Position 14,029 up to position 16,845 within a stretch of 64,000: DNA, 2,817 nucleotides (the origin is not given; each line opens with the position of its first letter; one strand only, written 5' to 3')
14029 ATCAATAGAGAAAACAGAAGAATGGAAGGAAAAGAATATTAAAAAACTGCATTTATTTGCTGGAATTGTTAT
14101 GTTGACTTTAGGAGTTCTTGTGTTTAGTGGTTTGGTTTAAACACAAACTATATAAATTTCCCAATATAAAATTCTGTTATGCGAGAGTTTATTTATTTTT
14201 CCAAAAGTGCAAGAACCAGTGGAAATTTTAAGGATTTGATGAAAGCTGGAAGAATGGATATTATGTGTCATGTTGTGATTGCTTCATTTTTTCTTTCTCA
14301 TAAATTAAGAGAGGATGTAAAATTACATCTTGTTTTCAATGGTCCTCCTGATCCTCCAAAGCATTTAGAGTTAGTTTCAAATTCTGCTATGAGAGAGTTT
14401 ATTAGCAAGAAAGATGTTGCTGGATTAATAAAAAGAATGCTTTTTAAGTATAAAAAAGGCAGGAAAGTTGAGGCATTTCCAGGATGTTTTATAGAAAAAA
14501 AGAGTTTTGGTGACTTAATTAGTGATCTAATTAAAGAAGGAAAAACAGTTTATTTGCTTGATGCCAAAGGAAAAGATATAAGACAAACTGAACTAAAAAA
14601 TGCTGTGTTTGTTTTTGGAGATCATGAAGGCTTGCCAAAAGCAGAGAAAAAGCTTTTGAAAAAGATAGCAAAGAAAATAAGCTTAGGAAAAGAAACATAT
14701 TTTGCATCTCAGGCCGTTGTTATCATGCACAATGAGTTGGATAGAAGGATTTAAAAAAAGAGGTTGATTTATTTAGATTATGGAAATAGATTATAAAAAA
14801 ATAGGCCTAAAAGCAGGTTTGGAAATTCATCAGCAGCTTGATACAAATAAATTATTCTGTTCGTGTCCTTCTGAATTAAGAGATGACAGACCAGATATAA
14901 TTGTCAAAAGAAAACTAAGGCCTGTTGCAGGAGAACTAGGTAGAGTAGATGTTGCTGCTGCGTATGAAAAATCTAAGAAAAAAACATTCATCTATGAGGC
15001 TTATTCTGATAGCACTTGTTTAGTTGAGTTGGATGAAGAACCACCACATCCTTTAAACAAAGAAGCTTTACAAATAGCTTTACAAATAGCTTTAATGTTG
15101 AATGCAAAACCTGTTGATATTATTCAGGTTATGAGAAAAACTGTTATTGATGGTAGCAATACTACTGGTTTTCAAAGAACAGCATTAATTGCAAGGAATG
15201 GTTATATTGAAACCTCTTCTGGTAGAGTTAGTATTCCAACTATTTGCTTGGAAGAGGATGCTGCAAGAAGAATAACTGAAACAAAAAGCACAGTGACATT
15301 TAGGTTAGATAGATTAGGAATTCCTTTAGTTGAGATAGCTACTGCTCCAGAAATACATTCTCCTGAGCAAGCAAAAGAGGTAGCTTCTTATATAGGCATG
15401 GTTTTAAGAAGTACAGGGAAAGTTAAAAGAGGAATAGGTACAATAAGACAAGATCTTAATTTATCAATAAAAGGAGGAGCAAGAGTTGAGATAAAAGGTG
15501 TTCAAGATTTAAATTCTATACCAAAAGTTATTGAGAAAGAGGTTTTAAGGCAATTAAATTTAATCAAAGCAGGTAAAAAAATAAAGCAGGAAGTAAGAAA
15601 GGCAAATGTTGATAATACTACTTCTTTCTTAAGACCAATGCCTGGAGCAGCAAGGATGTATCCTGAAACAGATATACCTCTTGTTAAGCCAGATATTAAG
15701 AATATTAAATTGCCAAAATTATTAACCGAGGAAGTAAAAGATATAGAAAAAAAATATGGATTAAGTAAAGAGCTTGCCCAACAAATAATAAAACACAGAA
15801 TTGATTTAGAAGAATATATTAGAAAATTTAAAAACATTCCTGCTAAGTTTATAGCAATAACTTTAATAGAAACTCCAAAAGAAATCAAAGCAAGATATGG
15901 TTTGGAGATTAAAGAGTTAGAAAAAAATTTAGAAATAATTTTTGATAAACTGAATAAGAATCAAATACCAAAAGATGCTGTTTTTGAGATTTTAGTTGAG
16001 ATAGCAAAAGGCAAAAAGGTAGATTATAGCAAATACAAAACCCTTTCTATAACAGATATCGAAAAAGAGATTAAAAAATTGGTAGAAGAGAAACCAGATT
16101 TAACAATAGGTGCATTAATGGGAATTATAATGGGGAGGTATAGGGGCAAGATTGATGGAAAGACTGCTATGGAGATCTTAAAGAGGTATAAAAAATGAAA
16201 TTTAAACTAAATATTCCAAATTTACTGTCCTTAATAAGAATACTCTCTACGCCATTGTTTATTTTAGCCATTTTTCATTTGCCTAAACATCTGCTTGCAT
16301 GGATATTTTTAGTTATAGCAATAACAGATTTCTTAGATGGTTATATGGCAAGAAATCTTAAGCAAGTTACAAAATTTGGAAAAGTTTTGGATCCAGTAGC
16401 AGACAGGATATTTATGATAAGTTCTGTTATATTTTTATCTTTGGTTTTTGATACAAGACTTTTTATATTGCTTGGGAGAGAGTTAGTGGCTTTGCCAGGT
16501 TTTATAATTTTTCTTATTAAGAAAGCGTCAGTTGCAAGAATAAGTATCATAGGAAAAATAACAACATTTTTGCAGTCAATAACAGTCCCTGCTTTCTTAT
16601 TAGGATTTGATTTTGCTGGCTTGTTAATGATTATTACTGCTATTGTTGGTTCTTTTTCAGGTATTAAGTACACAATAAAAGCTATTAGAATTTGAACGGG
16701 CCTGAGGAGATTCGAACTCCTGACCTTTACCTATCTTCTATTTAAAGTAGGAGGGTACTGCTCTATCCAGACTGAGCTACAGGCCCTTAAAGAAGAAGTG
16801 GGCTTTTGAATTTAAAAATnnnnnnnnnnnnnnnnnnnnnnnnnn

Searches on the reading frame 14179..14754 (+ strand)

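Call 49: search_protein_families(library=pfam, proteins=[window:14179-14754:+], max_evalue=0.00001)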
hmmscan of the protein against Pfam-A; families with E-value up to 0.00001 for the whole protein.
window:14179-14754:+ (191 aa): 1 family
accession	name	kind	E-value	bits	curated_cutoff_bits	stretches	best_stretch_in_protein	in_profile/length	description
PF04013.17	Methyltrn_RNA_2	-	4.4e-45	154.3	25.5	1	1-189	1-195/198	Putative SAM-dependent RNA methyltransferase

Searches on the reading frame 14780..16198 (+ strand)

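Call 49: search_protein_families(library=pfam, proteins=[window:14780-16198:+], max_evalue=0.00001)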
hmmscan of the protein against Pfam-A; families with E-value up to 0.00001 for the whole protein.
window:14780-16198:+ (472 aa): 1 family
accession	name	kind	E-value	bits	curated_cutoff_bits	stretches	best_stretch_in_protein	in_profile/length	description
PF02934.20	GatB_N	-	1.6e-59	201.8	23.4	1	11-304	2-271/277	GatB/GatE catalytic domain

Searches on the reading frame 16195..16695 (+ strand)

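Call 49: search_protein_families(library=pfam, proteins=[window:16195-16695:+], max_evalue=0.00001)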
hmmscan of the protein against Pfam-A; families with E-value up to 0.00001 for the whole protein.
window:16195-16695:+ (166 aa): 1 family
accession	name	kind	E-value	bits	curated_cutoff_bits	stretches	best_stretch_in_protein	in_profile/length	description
PF01066.26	CDP-OH_P_transf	-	7.4e-29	101.5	22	1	5-151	1-149/152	CDP-alcohol phosphatidyltransferase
